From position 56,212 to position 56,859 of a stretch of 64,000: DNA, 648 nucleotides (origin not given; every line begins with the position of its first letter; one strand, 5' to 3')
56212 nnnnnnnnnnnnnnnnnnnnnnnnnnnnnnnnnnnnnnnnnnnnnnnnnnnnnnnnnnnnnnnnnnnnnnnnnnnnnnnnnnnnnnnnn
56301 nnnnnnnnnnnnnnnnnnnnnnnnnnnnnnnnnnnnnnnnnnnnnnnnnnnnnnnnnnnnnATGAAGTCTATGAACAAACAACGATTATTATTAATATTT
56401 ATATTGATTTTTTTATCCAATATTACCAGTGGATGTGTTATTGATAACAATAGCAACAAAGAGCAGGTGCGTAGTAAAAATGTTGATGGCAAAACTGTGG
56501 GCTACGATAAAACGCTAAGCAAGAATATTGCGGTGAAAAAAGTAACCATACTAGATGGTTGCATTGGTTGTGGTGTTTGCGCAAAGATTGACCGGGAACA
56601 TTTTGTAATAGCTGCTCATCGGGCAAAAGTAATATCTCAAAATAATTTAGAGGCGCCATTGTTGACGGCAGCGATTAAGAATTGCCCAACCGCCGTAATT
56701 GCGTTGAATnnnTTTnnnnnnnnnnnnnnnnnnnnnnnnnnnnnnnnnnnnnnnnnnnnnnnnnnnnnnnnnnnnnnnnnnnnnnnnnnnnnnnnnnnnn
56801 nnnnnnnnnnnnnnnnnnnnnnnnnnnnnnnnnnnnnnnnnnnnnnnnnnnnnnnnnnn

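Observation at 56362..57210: Lipoprotein-signal ferredoxin translationally coupled to an MsrQ-like heme membrane protein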

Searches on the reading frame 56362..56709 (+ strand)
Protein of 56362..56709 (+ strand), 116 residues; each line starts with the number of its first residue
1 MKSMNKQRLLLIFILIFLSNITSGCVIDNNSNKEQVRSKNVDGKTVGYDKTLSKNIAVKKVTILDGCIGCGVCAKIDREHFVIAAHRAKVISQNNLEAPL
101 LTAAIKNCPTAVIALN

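Call 3: search_protein_families(library=pfam, proteins=[window:56362-56709:+], max_evalue=1)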
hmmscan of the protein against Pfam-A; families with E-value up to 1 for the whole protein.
window:56362-56709:+ (116 aa): 7 families
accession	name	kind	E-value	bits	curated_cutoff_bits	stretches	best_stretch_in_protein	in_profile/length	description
PF13370.11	Fer4_13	-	2.7e-08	34.8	24.5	1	65-113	4-56/58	4Fe-4S single cluster domain of Ferredoxin I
PF13459.11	Fer4_15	-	0.019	16.1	22.4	1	65-93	6-35/66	4Fe-4S single cluster domain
PF16339.10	DUF4969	-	0.047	14.5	31.4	1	4-34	1-32/79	Domain of unknown function (DUF4969)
PF09716.15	ETRAMP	-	0.047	14.1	29.1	1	4-64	1-56/81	Malarial early transcribed membrane protein (ETRAMP)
PF12797.12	Fer4_2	-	0.054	13.9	24.5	1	63-75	6-18/22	4Fe-4S binding domain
PF00037.32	Fer4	-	0.083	13.2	21.1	1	65-75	6-16/24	4Fe-4S binding domain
PF12800.12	Fer4_4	-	0.74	10.8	24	1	65-75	2-12/17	4Fe-4S binding domain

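Call 4: search_protein_families(library=ncbifam, proteins=[window:56362-56709:+], max_evalue=1)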
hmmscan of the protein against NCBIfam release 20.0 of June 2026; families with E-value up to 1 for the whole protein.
window:56362-56709:+ (116 aa): 4 families
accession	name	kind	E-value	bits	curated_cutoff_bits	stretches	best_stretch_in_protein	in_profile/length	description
NF040864.1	HgcB_ferredoxin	equivalog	0.00083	19.1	99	1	64-114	13-62/93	mercury methylation ferredoxin HgcB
NF038196.1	ferrodoxin_EFR1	subfamily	0.016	15.2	75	1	31-113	148-229/242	EFR1 family ferrodoxin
TIGR02936.1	fdxN_nitrog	equivalog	0.052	13.7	80.55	1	41-76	45-81/91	ferredoxin III, nif-specific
NF006547.1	PRK09040.1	equivalog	0.088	12.2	194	1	9-70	24-85/213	hypothetical protein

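Call 6: find_homologous_proteins(query=window:56362-56709:+)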
Query window:56362-56709:+ (116 aa): 2 proteins with E <= 0.001 among 18 candidates.
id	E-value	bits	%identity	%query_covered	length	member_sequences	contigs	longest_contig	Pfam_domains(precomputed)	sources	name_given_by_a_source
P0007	3.2e-66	238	100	97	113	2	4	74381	PF13370.12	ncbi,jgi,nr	ncbi:ferredoxin [Candidatus Parcubacteria bacterium]|nr:ferredoxin [Patescibacteria group bacterium]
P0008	2.0e-37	145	57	97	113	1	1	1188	PF13370.12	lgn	-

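Call 17: find_homologous_proteins(query=A2, max_evalue=0.01)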
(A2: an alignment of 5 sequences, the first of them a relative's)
Query A2 (5 sequences) (113 aa, profile of the alignment): 40 proteins with E <= 0.01 among 8000 candidates.
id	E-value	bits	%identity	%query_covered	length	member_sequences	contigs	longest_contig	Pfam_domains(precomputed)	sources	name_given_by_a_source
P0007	3.9e-46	173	100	100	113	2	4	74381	PF13370.12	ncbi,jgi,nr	ncbi:ferredoxin [Candidatus Parcubacteria bacterium]|nr:ferredoxin [Patescibacteria group bacterium]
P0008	4.3e-45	170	57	99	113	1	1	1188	PF13370.12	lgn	-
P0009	7.6e-45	169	43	99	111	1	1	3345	PF13370.12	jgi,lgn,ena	-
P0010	1.8e-41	158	35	88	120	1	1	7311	PF00037.33,PF13459.12,PF13370.12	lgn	-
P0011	7.8e-34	134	42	60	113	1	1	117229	PF13459.12,PF13370.12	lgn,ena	-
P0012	7.8e-13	66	42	51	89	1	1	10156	PF13459.12,PF13370.12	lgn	-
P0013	5.8e-12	63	45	51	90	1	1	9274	PF13459.12,PF13370.12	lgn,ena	-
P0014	3.8e-9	54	38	45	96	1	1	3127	PF14697.12,PF12797.13,PF00037.33,PF13459.12,PF13370.12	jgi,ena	-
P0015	6.3e-9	54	41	43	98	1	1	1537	PF13459.12,PF13370.12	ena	-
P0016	1.9e-8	52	43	29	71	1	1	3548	PF13459.12,PF13370.12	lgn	-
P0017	2.9e-8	51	33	46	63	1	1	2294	PF12837.13,PF00037.33,PF13459.12,PF13370.12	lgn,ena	-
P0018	9.1e-8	50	31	42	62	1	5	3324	PF00037.33,PF13459.12,PF13370.12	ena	-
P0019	1.1e-7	50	37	42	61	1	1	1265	PF14697.12,PF12797.13,PF12837.13,PF00037.33,PF12838.13,PF13459.12,PF25160.2,PF13237.12,PF13183.12,PF12800.13,PF13370.12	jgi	jgi:ferredoxin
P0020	2.2e-7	49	33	42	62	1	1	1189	PF00037.33,PF13459.12,PF13370.12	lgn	-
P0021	4.6e-7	48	28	43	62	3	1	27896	PF00037.33,PF13459.12,PF13370.12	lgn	-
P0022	1.1e-6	46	31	42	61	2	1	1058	PF00037.33,PF13459.12,PF13370.12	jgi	jgi:ferredoxin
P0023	1.3e-6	46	28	57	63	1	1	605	PF12797.13,PF00037.33,PF13459.12,PF13370.12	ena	-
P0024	1.8e-6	46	31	44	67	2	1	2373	PF13459.12,PF13370.12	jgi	jgi:ferredoxin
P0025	5.3e-6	44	25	44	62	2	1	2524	PF00037.33,PF13459.12,PF13370.12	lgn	-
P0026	5.5e-6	44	28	43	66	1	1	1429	PF00037.33,PF13459.12,PF13370.12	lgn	-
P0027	5.6e-6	44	26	57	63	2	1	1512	PF00037.33,PF13459.12,PF13370.12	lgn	-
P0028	8.6e-6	43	60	13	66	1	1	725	PF14697.12,PF12797.13,PF12837.13,PF00037.33,PF13459.12,PF25160.2,PF13370.12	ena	-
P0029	4.8e-5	41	31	42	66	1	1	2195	PF12797.13,PF12837.13,PF00037.33,PF13459.12,PF13370.12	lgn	-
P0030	8.9e-5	40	29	42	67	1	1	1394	PF00037.33,PF22117.3,PF13459.12,PF13370.12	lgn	-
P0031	9.6e-5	40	42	43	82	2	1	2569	PF12837.13,PF00037.33,PF12838.13,PF22117.3,PF13459.12,PF13370.12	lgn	-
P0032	2.2e-4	39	42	43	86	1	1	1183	PF12837.13,PF00037.33,PF22117.3,PF13459.12,PF13370.12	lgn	-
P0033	2.2e-4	39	35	46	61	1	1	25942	PF14697.12,PF12797.13,PF00037.33,PF13459.12,PF13370.12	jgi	jgi:ferredoxin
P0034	3.6e-4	38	42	43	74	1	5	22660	PF12837.13,PF00037.33,PF22117.3,PF13459.12,PF13370.12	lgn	-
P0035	4.8e-4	38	42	44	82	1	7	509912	PF12837.13,PF00037.33,PF22117.3,PF13459.12,PF13370.12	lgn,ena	-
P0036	6.6e-4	37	40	43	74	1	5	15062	PF12837.13,PF00037.33,PF22117.3,PF13459.12,PF13370.12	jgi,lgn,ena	-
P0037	7.0e-4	37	40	44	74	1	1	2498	PF14697.12,PF12797.13,PF00037.33,PF12838.13,PF13459.12,PF25160.2,PF13237.12,PF13370.12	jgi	jgi:ferredoxin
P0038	1.3e-3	36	32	42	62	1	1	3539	PF12797.13,PF12837.13,PF00037.33,PF12838.13,PF13459.12,PF25160.2,PF13237.12,PF13183.12,PF12800.13,PF13370.12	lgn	-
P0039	1.9e-3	36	33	42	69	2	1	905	PF12837.13,PF00037.33,PF13459.12,PF13370.12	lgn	-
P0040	1.9e-3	36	27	43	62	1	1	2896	PF12797.13,PF12837.13,PF00037.33,PF12838.13,PF13459.12,PF25160.2,PF13237.12,PF13183.12,PF12800.13,PF13370.12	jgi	-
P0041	2.0e-3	36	28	44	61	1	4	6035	PF14697.12,PF12797.13,PF12837.13,PF00037.33,PF12838.13,PF13459.12,PF13237.12,PF13370.12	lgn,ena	-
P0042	2.5e-3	36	40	43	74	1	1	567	PF12837.13,PF00037.33,PF22117.3,PF13459.12,PF13370.12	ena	-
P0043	2.8e-3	35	34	44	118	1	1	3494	PF14697.12,PF12797.13,PF12837.13,PF00037.33,PF12838.13,PF13459.12,PF13370.12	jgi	jgi:ferredoxin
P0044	3.0e-3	35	29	44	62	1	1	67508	PF12797.13,PF12837.13,PF00037.33,PF12838.13,PF13459.12,PF13370.12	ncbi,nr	ncbi:ferredoxin [Candidatus Microgenomates bacterium]|nr:ferredoxin [Candidatus Microgenomates bacte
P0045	4.3e-3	35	41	43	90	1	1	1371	PF14697.12,PF12797.13,PF12837.13,PF00037.33,PF12838.13,PF13459.12,PF13237.12,PF13370.12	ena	-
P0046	6.9e-3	34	30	50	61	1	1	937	PF14697.12,PF12797.13,PF00037.33,PF13459.12,PF13370.12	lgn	-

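Call 43: predict_structure(alignment_id=A3)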
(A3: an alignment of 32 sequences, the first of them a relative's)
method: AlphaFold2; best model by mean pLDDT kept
length: 113 residues; sequences in the alignment: 32
mean_pLDDT: 81.2   pTM: 0.51
mean pLDDT of the five models: 81.2, 79.9, 79.0, 78.4, 73.1
residues with pLDDT >= 90: 67; 70-90: 8; 50-70: 26; < 50: 12
segments of 3 or more residues with pLDDT < 50: none
pLDDT, mean of each block of 10 residues (from residue 1): 90 78 54 52 49 80 96 98 97 97 98 93
secondary structure, 60 per line:
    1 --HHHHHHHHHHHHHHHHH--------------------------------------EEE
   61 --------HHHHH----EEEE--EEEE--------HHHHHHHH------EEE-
elements in order: H3-19 E58-60 H69-73 E78-81 E84-87 H96-103 E110-112

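Call 51: fold_search(model_id=the predicted structure, library=pdb)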
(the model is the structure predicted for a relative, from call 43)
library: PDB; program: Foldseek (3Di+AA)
matches with E <= 10: 120; with E <= 0.001: 1
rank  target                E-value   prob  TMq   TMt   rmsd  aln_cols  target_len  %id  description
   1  1vjw                  4.7e-04  1.00  0.45  0.83   1.8        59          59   36  STRUCTURE OF OXIDOREDUCTASE (NADP+(A),FERREDOXIN(A)) (released 1996-12-23)
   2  1fxr_A                2.6e-03  1.00  0.47  0.79   2.4        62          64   22  CRYSTAL STRUCTURE OF THE FERREDOXIN I FROM DESULFOVIBRIO AFRICANUS AT 2.3 ANGSTROMS RESOLUTION (released 1995-01-26)
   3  1fxd                  4.8e-03  1.00  0.44  0.83   1.2        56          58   25  REFINED CRYSTAL STRUCTURE OF FERREDOXIN II FROM DESULFOVIBRIO GIGAS AT 1.7 ANGSTROMS (released 1993-04-15)
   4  1siz_A                5.8e-03  1.00  0.42  0.68   3.3        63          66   27  Crystal structure of the [Fe3S4]-ferredoxin from the hyperthermophilic archaeon Pyrococcus furiosus (released 2004-05-25)
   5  2z8q_A                1.1e-02  1.00  0.42  0.69   3.2        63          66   28  ferredoxin from Pyrococcus furiosus, D14C variant (released 2007-09-18)
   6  8amp                  1.8e-02  1.00  0.46  0.76   1.9        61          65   18  Crystal structure of M.tuberculosis ferredoxin Fdx (released 2023-02-15)
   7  4id8                  5.1e-02  1.00  0.44  0.73   2.4        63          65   21  The crystal structure of a [3Fe-4S] ferredoxin associated with CYP194A4 from R. palustris HaA2 (released 2013-12-11)
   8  7np8_A                6.3e-02  0.99  0.38  0.08   4.3        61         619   26  Crystal structure of the Coenzyme F420-dependent sulfite reductase from Methanocaldococcus jannaschii at 2.3-A resolut (released 2022-03-23)
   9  7np8_B                7.7e-02  0.99  0.38  0.08   4.3        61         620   26  Crystal structure of the Coenzyme F420-dependent sulfite reductase from Methanocaldococcus jannaschii at 2.3-A resolut (released 2022-03-23)
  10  3eun                  9.3e-02  0.98  0.39  0.52   3.1        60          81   17  Crystal structure of the 2[4Fe-4S] C57A ferredoxin variant from allochromatium vinosum (released 2009-08-18)
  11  7q4v_B                9.3e-02  0.98  0.39  0.08   2.9        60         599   23  Electron bifurcating hydrogenase - HydABC from A. woodii (released 2023-02-22)
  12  7m1n_A                1.2e-01  0.98  0.38  0.57   4.3        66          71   21  Wild-type Hydrogenobacter thermophilus ferredoxin 1 (released 2021-07-28)
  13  1iqz                  1.3e-01  1.00  0.44  0.60   2.5        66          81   18  OXIDIZED [4Fe-4S] FERREDOXIN FROM BACILLUS THERMOPROTEOLYTICUS (FORM I) (released 2002-02-13)
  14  4ov1                  1.4e-01  1.00  0.44  0.71   2.2        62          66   22  The crystal structure of a novel electron transfer ferredoxin from R. palustris HaA2 (released 2014-05-21)
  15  7q4w_B                1.4e-01  0.97  0.40  0.11   2.5        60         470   22  CryoEM structure of electron bifurcating Fe-Fe hydrogenase HydABC complex A. woodii in the oxidised state (released 2023-02-15)
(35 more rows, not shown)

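Call 53: find_encoding_contigs(protein=P0008, flank=2000, max_places=2)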
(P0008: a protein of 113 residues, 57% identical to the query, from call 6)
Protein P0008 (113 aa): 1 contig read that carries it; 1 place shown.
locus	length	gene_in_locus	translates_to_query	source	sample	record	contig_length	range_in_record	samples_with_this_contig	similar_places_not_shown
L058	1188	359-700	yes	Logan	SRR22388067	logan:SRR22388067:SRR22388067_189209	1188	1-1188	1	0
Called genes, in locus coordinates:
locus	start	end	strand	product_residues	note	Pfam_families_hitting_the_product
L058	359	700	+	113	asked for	PF13370:Fer4_13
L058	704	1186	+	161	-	?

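Call 65: search_protein_representatives(alignment_id=A4)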
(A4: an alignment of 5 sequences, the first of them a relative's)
Query: 5 sequences, 115 profile positions. Proteins with E-value up to 0.001 (for the whole library): 1215; up to 1e-10: 262; up to 1e-30: 4. The best 150 are listed.
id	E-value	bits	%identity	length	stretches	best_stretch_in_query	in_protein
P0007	1.2e-46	173.4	-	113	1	1-115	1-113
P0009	2.4e-45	169.3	-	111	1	1-115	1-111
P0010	5.7e-42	158.4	-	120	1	1-114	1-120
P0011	2.5e-34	133.8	-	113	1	2-115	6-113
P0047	3.5e-22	94.6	-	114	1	1-115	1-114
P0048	3.4e-21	91.4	-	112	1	1-114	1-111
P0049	5.3e-21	90.8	-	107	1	1-114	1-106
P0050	1.5e-20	89.4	-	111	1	2-114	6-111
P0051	2.7e-20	88.5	-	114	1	3-113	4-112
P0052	2.8e-20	88.5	-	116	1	1-114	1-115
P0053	3.3e-20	88.2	-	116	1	10-114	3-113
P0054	1.2e-19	86.4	-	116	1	1-115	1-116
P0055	1.3e-19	86.4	-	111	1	1-115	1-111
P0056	1.4e-19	86.2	-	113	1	4-114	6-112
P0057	1.7e-19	86.0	-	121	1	9-114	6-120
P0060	6.5e-19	84.1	-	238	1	3-113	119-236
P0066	1.2e-18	83.2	-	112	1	1-113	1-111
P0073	3.3e-18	81.8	-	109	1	1-115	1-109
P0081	1.1e-17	80.1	-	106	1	16-114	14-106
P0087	1.7e-17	79.5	-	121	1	2-114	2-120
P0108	1.1e-16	76.9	-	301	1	5-114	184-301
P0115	1.8e-16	76.2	-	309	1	28-113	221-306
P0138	1.5e-15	73.3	-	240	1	25-112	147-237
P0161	7.1e-15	71.1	-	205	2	36-114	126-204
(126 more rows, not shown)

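Call 68: list_cluster_members(proteins=[P0047, P0048, P0049, P0051, P0108, P0115, P0060, P0066, P0081, P0087])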
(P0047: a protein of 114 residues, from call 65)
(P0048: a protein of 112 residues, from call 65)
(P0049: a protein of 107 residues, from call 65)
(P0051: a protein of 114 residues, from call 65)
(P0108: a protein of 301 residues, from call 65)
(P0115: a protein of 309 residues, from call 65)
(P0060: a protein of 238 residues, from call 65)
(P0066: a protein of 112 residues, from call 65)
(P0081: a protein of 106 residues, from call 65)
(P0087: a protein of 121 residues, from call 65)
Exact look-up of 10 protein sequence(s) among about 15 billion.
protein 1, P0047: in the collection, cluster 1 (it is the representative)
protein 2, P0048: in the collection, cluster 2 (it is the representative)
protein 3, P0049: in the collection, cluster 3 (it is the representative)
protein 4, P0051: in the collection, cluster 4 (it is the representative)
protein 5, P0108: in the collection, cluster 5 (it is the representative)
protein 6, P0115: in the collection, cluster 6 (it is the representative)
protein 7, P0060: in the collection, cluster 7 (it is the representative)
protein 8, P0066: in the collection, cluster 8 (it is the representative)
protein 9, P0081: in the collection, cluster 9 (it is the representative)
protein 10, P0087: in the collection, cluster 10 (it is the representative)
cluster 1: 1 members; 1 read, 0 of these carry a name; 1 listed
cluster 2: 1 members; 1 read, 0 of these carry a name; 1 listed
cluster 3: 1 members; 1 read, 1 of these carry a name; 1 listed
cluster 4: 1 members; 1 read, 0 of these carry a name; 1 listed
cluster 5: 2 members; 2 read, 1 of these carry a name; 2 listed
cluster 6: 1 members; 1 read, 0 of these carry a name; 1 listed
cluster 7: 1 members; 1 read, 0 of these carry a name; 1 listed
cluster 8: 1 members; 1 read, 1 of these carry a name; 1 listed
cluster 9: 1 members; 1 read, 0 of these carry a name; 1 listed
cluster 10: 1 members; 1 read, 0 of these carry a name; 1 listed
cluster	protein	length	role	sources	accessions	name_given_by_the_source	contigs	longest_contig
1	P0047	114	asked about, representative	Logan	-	-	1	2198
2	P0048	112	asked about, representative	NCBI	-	-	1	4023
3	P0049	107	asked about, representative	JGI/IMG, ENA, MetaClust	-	\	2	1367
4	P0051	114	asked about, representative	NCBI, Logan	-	-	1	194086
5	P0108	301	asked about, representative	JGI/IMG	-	DMSO/TMAO reductase YedYZ heme-binding membrane subunit/ferredoxin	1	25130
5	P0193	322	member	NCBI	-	-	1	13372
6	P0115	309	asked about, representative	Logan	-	-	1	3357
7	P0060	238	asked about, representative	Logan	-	-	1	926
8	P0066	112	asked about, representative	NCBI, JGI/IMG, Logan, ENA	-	ferredoxin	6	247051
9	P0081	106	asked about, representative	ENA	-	-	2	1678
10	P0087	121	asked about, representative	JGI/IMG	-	-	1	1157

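Call 69: search_protein_families(library=pfam, proteins=[P0108, P0115, P0060, P0138, P0161, P0047, P0048], max_evalue=0.01)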
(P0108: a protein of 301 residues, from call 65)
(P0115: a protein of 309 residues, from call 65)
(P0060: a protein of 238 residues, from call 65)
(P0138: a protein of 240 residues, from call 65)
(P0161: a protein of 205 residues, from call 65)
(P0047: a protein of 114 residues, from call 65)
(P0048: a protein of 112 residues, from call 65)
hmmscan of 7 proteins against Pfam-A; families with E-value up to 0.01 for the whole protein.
P0108 (301 aa): 9 families
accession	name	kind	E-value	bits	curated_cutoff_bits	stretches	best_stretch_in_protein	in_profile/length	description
PF13370.11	Fer4_13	-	1.5e-11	45.2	24.5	1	247-300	1-57/58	4Fe-4S single cluster domain of Ferredoxin I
PF01794.25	Ferric_reduct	-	2.1e-05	25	28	1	38-149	11-120/121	Ferric reductase like transmembrane component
PF13459.11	Fer4_15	-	5.3e-05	24.3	22.4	1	250-300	7-65/66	4Fe-4S single cluster domain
PF22117.2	Fer4_Nqo3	-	0.00089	19.8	27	1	250-300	10-67/67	NADH-quinone oxidoreductase subunit 3, ferredoxin-like domain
PF12838.12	Fer4_7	-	0.0019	19.1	27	1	250-298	1-52/52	4Fe-4S dicluster domain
PF14697.11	Fer4_21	-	0.0024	18.4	35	1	249-301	6-59/59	4Fe-4S dicluster domain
PF25160.1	LdpA_Fe-S-bd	-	0.0041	17.3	27.6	0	248-264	25-41/49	LdpA Fe-S cluster-binding domain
PF00037.32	Fer4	-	0.0053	17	21.1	0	251-260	8-17/24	4Fe-4S binding domain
PF06902.16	Fer4_19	-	0.0084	16.6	24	0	251-300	15-60/64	Divergent 4Fe-4S mono-cluster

P0115 (309 aa): 3 families
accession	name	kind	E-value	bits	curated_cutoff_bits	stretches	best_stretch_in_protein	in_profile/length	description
PF13370.11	Fer4_13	-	5.6e-09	37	24.5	1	255-307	4-58/58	4Fe-4S single cluster domain of Ferredoxin I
PF01794.25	Ferric_reduct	-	1.9e-06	28.4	28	1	40-157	2-119/121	Ferric reductase like transmembrane component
PF13459.11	Fer4_15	-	9.4e-05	23.5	22.4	1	255-305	6-64/66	4Fe-4S single cluster domain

P0060 (238 aa): 5 families
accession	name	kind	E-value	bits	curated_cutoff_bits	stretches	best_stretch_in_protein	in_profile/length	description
PF13370.11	Fer4_13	-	1.3e-08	35.8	24.5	1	184-235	2-56/58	4Fe-4S single cluster domain of Ferredoxin I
PF13459.11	Fer4_15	-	2.6e-05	25.3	22.4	1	185-235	6-64/66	4Fe-4S single cluster domain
PF25160.1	LdpA_Fe-S-bd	-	0.00037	20.7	27.6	0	182-199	23-40/49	LdpA Fe-S cluster-binding domain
PF12838.12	Fer4_7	-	0.0035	18.2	27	1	187-234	2-52/52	4Fe-4S dicluster domain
PF00902.23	TatC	-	0.0099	16.1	25.1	1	8-52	150-194/208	Sec-independent protein translocase protein (TatC)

P0138 (240 aa): 5 families
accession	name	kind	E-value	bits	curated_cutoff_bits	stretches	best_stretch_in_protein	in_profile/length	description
PF13370.11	Fer4_13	-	1.1e-08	36.1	24.5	1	187-237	4-56/58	4Fe-4S single cluster domain of Ferredoxin I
PF13459.11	Fer4_15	-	7.1e-05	23.9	22.4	1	187-237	6-64/66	4Fe-4S single cluster domain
PF01794.25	Ferric_reduct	-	0.0017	18.8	28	1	62-140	24-94/121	Ferric reductase like transmembrane component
PF25160.1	LdpA_Fe-S-bd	-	0.0035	17.5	27.6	0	185-200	24-39/49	LdpA Fe-S cluster-binding domain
PF17179.9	Fer4_22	-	0.0064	17.8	27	0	178-201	70-93/95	4Fe-4S dicluster domain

P0161 (205 aa): 2 families
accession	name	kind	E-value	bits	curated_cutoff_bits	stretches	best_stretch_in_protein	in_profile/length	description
PF13370.11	Fer4_13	-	3.2e-11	44.2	24.5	1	151-203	2-57/58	4Fe-4S single cluster domain of Ferredoxin I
PF13459.11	Fer4_15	-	0.001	20.1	22.4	1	152-204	6-66/66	4Fe-4S single cluster domain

P0047 (114 aa): 2 families
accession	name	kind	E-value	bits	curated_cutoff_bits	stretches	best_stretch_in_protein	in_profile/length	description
PF13370.11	Fer4_13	-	6e-11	43.3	24.5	1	63-111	6-56/58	4Fe-4S single cluster domain of Ferredoxin I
PF13459.11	Fer4_15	-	6.7e-05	24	22.4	1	63-112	8-65/66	4Fe-4S single cluster domain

P0048 (112 aa): 6 families
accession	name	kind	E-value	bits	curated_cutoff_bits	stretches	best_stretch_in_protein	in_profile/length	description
PF13370.11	Fer4_13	-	5.8e-11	43.4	24.5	1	59-110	1-57/58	4Fe-4S single cluster domain of Ferredoxin I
PF25160.1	LdpA_Fe-S-bd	-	0.00021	21.4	27.6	0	57-71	22-36/49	LdpA Fe-S cluster-binding domain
PF13459.11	Fer4_15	-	0.00078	20.5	22.4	1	62-110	7-65/66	4Fe-4S single cluster domain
PF17179.9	Fer4_22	-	0.0047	18.2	27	1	21-72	37-90/95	4Fe-4S dicluster domain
PF00037.32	Fer4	-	0.0094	16.2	21.1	0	62-71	7-16/24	4Fe-4S binding domain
PF13187.11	Fer4_9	-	0.0095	16.4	27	1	22-70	11-44/52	4Fe-4S dicluster domain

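Call 70: find_encoding_contigs(protein=P0066, flank=3000, max_places=3)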
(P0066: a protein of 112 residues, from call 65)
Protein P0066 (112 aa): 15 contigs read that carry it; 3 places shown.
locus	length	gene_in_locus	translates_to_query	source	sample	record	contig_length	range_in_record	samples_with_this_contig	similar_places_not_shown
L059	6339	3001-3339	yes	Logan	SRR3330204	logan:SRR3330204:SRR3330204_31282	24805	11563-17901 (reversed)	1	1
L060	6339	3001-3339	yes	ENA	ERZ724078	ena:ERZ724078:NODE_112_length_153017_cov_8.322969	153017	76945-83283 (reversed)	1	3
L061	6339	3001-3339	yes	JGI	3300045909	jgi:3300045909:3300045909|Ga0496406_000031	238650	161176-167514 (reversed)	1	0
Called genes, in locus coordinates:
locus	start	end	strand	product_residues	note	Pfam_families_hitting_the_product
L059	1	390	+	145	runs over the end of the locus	PF00689:Cation_ATPase_C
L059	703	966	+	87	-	-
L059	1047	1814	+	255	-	PF00106:adh_short, PF08659:KR, PF13561:adh_short_C2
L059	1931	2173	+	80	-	-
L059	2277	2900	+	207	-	PF03083:MtN3_slv (weak)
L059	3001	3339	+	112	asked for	PF13459:Fer4_15 (faint), PF13370:Fer4_13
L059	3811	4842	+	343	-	-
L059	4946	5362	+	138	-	-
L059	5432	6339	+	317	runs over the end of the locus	PF01699:Na_Ca_ex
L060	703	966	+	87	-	-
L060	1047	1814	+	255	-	PF00106:adh_short, PF08659:KR, PF13561:adh_short_C2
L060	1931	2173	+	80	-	-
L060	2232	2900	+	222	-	PF03083:MtN3_slv (weak)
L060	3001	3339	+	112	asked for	PF13459:Fer4_15 (faint), PF13370:Fer4_13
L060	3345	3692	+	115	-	-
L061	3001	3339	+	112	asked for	PF13459:Fer4_15 (faint), PF13370:Fer4_13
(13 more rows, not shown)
